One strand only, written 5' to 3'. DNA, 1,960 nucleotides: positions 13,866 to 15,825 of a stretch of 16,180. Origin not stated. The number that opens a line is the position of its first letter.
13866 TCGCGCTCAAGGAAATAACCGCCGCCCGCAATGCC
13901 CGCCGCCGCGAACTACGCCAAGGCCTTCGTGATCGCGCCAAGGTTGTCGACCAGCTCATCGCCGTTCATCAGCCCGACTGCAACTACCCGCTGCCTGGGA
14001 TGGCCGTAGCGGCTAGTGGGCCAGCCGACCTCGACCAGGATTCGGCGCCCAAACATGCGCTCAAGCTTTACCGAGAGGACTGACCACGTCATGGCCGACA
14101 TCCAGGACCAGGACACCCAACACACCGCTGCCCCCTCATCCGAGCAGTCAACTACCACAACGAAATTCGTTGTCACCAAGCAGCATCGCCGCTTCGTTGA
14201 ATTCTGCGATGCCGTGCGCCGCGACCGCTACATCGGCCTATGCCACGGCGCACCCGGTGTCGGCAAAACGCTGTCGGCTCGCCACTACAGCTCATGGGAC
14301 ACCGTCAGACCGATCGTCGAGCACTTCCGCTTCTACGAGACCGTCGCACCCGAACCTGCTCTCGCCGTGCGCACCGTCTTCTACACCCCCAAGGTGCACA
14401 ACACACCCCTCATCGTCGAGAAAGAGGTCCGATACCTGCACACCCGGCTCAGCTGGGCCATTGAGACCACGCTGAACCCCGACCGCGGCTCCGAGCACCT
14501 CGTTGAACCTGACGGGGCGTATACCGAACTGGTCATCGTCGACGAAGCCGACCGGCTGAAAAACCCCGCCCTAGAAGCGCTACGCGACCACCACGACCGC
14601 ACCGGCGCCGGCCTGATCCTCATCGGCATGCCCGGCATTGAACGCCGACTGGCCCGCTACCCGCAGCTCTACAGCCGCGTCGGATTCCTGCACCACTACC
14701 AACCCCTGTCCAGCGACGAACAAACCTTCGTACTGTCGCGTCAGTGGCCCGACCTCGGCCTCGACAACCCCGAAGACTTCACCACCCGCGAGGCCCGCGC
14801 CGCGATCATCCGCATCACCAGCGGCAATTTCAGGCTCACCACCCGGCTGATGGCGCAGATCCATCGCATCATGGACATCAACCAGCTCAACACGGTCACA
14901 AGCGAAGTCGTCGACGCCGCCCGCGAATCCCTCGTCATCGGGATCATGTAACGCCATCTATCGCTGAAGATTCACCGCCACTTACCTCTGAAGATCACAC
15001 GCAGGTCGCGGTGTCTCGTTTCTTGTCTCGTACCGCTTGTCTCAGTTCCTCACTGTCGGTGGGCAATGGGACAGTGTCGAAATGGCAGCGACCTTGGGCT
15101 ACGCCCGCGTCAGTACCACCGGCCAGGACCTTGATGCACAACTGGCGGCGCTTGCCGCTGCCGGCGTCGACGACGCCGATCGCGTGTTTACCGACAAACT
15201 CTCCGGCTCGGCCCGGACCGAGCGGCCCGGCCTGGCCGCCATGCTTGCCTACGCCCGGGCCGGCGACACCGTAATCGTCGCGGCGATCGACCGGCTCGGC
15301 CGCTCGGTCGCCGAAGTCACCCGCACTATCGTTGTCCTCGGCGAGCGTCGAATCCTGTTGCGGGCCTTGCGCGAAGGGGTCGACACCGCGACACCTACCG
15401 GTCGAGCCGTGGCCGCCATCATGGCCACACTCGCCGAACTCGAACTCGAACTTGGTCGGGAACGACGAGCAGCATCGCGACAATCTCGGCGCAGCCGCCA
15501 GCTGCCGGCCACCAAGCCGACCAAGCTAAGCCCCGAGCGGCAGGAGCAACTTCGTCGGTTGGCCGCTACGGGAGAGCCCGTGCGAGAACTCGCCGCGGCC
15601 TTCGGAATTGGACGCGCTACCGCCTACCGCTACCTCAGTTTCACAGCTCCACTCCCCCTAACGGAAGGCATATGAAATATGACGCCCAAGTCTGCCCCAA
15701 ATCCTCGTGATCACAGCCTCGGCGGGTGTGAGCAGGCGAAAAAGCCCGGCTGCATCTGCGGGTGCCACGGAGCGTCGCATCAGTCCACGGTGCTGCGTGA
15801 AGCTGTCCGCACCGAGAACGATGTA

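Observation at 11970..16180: Tn552/Tn5053-like transposition module with two serine recombinases and no TniQ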

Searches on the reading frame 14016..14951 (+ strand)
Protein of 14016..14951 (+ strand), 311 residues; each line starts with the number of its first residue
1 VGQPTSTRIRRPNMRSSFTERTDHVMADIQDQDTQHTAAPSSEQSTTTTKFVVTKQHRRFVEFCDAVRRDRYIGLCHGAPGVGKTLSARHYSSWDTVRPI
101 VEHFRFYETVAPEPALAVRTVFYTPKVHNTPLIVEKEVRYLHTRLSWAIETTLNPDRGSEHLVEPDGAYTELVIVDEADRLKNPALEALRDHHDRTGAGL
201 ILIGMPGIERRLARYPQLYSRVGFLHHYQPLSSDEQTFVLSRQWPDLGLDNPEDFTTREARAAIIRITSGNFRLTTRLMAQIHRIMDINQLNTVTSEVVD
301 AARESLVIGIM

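Call 5: search_protein_families(library=pfam, proteins=[window:14016-14951:+], max_evalue=0.01)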
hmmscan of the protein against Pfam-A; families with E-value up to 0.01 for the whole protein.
window:14016-14951:+ (311 aa): 2 families
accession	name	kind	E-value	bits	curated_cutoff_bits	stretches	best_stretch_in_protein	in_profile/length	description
PF13401.12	AAA_22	-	8.9e-17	62.1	27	1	69-212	3-130/130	AAA domain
PF13604.12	AAA_30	-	0.0055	16.9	27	0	170-204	89-123/191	AAA domain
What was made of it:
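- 14091..14951 (+): AAA+ ATPase (p271 / TniB-like), 286 aa. AAA_22 (call 5).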

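Call 6: search_protein_families(library=ncbifam, proteins=[window:14016-14951:+], max_evalue=0.01)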
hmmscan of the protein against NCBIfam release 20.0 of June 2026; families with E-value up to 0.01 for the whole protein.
window:14016-14951:+ (311 aa): 1 family
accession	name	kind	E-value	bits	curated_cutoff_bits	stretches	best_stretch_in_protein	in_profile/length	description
TIGR03015.1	pepcterm_ATPase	hypoth_equivalog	0.00057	19.4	324.5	1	171-282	125-242/269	XrtA/PEP-CTERM system-associated ATPase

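Call 59: find_encoding_contigs(protein=window:14091-14951:+, flank=6000, max_places=10)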
Protein window:14091-14951:+ (286 aa): 24 contigs read that carry it; 10 places shown.
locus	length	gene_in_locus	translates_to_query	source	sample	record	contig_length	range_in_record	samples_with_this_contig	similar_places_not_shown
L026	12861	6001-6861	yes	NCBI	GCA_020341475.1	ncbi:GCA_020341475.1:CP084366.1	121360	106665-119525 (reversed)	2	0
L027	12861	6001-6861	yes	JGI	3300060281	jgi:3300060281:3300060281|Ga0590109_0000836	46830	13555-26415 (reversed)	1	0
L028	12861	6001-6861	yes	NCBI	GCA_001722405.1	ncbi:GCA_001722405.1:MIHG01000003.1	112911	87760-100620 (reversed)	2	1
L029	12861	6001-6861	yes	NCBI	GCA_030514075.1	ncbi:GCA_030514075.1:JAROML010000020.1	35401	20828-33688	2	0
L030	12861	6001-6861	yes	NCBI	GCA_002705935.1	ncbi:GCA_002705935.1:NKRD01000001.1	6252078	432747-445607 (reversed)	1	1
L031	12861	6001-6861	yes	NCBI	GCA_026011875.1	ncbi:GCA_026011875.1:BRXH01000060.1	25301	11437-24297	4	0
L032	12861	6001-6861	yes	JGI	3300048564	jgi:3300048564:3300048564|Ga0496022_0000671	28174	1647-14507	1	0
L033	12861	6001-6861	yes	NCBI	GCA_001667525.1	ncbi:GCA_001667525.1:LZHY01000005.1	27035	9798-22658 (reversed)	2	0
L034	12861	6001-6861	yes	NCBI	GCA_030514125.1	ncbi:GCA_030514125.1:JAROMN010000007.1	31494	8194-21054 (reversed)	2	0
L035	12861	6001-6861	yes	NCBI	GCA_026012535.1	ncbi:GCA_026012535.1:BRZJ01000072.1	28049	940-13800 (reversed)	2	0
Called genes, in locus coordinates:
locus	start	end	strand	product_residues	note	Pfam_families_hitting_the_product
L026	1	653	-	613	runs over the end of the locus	-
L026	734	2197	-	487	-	PF02899:Phage_int_SAM_1 (weak)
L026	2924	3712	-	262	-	-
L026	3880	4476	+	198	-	PF00239:Resolvase, PF00440:TetR_N (faint)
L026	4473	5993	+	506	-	PF13551:HTH_29 (weak), PF13565:HTH_32 (weak), PF00665:rve, PF09299:Mu-transpos_C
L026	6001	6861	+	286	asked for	PF13401:AAA_22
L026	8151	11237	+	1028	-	PF03176:MMPL, PF12349:Sterol-sensing (weak), PF03176:MMPL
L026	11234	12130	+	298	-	PF00561:Abhydrolase_1, PF12146:Hydrolase_4, PF12697:Abhydrolase_6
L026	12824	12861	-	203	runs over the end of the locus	PF00440:TetR_N, PF17925:TetR_C_20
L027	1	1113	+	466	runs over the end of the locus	-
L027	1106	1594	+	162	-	-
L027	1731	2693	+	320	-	PF01244:Peptidase_M19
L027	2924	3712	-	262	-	-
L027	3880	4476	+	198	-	PF00239:Resolvase, PF00440:TetR_N (faint)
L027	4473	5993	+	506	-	PF13551:HTH_29 (weak), PF13565:HTH_32 (weak), PF00665:rve, PF09299:Mu-transpos_C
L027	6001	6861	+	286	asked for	PF13401:AAA_22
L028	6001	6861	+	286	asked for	PF13401:AAA_22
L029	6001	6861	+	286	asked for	PF13401:AAA_22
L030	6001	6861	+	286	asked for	PF13401:AAA_22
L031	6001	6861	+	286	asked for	PF13401:AAA_22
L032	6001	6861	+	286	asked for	PF13401:AAA_22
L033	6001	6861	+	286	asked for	PF13401:AAA_22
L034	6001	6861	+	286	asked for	PF13401:AAA_22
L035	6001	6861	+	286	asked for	PF13401:AAA_22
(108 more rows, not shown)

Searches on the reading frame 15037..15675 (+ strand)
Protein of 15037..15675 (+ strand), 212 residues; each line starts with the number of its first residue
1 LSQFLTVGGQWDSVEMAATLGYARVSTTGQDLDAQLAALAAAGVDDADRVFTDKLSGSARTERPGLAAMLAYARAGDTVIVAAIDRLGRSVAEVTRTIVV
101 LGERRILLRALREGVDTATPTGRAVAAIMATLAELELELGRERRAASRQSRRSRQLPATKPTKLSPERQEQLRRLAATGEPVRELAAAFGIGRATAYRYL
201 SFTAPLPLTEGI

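Call 5: search_protein_families(library=pfam, proteins=[window:15037-15675:+], max_evalue=0.01)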
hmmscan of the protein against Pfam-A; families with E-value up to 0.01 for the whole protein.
window:15037-15675:+ (212 aa): 7 families
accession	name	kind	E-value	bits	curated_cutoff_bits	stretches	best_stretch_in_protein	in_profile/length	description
PF00239.26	Resolvase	-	2.7e-33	115.5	23.3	1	20-154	2-142/145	Resolvase, N terminal domain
PF02796.21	HTH_7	-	6.6e-09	36.2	23.8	1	161-200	3-42/45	Helix-turn-helix domain of resolvase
PF25213.1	HVO_A0261_N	-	4.6e-05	23.6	35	0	165-201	10-46/86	HVO_A0261 N-terminal domain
PF13384.12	HTH_23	-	0.0002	21.5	24.6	1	167-200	6-38/50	Homeodomain-like domain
PF13518.12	HTH_28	-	0.00027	21.4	25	1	170-200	4-33/52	Helix-turn-helix domain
PF09339.16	HTH_IclR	-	0.00073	19.7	22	1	172-201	9-40/52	IclR helix-turn-helix domain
PF07793.16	DUF1631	-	0.006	15.5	33.7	1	107-182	570-646/741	Protein of unknown function (DUF1631)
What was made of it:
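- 15082..15675 (+): Rec2: the plasmid's own serine resolvase (WP_084020053.1), 197 aa. Not part of the transposon. Resolvase plus HTH_7 (call 5).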

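Call 6: search_protein_families(library=ncbifam, proteins=[window:15037-15675:+], max_evalue=0.01)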
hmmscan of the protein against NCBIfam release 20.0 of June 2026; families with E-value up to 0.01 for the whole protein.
window:15037-15675:+ (212 aa): 4 families
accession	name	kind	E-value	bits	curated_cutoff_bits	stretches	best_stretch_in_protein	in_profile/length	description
NF041201.1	recomb_XisF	equivalog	8.6e-23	81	375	1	20-160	2-145/465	fdxN element excision recombinase XisF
NF009949.0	PRK13413.1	equivalog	6e-08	32.6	272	1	20-202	3-195/203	master DNA invertase Mpi family serine-type recombinase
NF033518.0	transpos_IS607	equivalog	4.9e-06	26.2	110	1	15-106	52-149/187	IS607 family transposase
NF047343.1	SCCmet_CcrB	equivalog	0.00011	21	900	1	47-137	45-137/542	cassette chromosome recombinase CcrB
